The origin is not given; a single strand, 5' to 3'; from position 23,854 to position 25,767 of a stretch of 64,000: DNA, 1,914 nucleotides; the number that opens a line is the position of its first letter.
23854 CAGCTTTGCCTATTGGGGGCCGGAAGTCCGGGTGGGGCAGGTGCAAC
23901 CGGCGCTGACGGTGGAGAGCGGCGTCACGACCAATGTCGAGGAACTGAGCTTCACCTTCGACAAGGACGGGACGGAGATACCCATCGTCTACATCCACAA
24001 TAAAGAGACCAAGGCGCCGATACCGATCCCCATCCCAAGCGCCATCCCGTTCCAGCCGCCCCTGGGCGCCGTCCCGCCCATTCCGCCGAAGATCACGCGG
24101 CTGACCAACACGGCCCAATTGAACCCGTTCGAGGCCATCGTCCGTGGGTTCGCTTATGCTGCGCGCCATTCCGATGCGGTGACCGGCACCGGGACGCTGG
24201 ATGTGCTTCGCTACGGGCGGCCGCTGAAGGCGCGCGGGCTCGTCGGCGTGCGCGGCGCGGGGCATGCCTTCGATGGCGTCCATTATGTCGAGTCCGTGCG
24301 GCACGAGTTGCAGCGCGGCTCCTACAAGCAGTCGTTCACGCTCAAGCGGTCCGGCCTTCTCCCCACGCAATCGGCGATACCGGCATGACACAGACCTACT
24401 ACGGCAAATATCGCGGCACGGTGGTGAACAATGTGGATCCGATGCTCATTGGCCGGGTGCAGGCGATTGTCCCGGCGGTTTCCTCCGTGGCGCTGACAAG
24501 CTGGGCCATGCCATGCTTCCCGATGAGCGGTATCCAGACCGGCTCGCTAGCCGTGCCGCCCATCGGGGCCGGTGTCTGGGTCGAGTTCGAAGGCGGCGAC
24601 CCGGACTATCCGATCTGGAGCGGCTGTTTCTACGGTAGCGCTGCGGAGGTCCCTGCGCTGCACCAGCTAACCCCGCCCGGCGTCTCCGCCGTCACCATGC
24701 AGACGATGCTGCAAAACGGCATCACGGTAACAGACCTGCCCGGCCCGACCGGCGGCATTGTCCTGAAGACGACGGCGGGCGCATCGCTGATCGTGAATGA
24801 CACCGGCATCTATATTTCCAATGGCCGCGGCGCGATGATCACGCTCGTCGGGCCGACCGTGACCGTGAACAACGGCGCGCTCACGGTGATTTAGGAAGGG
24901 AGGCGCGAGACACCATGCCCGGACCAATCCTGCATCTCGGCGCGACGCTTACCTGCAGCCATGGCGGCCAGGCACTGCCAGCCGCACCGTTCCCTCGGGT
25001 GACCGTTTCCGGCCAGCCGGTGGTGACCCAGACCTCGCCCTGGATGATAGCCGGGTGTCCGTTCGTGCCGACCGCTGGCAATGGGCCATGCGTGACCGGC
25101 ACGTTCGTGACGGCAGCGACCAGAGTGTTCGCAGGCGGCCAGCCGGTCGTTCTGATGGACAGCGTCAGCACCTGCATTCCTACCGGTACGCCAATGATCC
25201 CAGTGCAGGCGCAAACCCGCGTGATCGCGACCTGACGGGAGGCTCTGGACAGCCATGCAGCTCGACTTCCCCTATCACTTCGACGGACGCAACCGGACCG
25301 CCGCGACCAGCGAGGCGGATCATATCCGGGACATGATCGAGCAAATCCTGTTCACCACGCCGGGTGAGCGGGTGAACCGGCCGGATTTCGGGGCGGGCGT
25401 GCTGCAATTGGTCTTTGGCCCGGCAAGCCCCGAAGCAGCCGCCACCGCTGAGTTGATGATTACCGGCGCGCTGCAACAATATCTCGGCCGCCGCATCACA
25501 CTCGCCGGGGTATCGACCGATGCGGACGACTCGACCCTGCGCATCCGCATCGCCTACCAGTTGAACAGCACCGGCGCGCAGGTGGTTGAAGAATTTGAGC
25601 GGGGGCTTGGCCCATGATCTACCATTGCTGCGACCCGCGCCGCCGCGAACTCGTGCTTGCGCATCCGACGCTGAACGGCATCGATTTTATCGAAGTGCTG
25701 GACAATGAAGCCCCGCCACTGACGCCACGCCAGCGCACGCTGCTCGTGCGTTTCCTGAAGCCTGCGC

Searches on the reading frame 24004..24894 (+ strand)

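Call 78: search_protein_families(library=pfam, proteins=[window:24004-24894:+], max_evalue=0.01)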
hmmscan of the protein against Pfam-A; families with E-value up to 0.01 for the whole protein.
window:24004-24894:+ (296 aa): 1 family
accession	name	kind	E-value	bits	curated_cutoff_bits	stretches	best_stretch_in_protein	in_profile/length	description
PF04717.18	Phage_base_V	-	1.1e-18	67.7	23.8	1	136-210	1-75/75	Type VI secretion system/phage-baseplate injector OB domain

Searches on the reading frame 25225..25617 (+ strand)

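Call 37: search_protein_families(library=pfam, proteins=[window:25225-25617:+], max_evalue=0.001)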
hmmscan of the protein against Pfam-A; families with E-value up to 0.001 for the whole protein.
window:25225-25617:+ (130 aa): 1 family
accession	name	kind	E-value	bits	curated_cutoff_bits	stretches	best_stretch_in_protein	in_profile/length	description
PF04965.19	GPW_gp25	-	2.2e-17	63.1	27.2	1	29-116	2-94/96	Baseplate wedge protein gp25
